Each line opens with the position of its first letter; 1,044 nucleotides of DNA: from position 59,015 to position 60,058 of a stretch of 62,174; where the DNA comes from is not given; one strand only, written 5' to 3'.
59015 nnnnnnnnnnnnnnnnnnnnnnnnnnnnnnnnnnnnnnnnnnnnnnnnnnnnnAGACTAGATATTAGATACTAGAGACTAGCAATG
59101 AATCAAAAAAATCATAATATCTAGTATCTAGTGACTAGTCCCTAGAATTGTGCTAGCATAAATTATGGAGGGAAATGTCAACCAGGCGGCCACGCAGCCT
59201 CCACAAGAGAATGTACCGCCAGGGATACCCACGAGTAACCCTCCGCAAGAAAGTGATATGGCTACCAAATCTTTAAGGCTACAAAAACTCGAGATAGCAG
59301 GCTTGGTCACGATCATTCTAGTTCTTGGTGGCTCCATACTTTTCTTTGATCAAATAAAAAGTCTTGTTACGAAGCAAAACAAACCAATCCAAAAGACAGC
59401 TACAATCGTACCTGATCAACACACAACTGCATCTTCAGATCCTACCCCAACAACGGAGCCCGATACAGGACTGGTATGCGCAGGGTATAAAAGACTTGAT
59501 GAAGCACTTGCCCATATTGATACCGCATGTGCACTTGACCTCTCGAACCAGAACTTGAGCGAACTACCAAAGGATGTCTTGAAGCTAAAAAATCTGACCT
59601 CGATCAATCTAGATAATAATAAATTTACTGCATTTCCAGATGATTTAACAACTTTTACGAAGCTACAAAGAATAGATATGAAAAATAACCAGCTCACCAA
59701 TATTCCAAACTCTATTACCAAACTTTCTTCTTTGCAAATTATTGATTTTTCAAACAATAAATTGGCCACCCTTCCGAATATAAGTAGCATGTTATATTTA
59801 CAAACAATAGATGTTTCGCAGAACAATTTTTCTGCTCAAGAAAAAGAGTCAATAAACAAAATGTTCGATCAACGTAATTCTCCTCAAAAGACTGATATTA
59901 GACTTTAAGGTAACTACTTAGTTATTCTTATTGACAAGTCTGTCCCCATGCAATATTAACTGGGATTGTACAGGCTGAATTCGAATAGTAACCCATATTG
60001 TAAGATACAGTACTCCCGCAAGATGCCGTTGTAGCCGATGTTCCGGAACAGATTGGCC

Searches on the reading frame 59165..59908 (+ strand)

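Call 51: search_protein_families(library=pfam, proteins=[window:59165-59908:+], max_evalue=0.0001)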
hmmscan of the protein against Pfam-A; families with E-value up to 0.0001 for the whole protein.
window:59165-59908:+ (247 aa): 4 families
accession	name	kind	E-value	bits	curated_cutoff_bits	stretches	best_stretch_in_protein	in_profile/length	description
PF13855.12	LRR_8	-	5.5e-11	42.5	27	2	124-177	6-61/61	Leucine rich repeat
PF12799.13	LRR_4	-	2.4e-10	40.7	27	1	165-207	1-43/44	Leucine Rich repeats (2 copies)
PF00560.39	LRR_1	-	2.4e-10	38.9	20.6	0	166-187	1-23/23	Leucine Rich Repeat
PF23598.1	LRR_14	-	4.7e-09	35.9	40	1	124-229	52-154/353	Leucine-rich repeat region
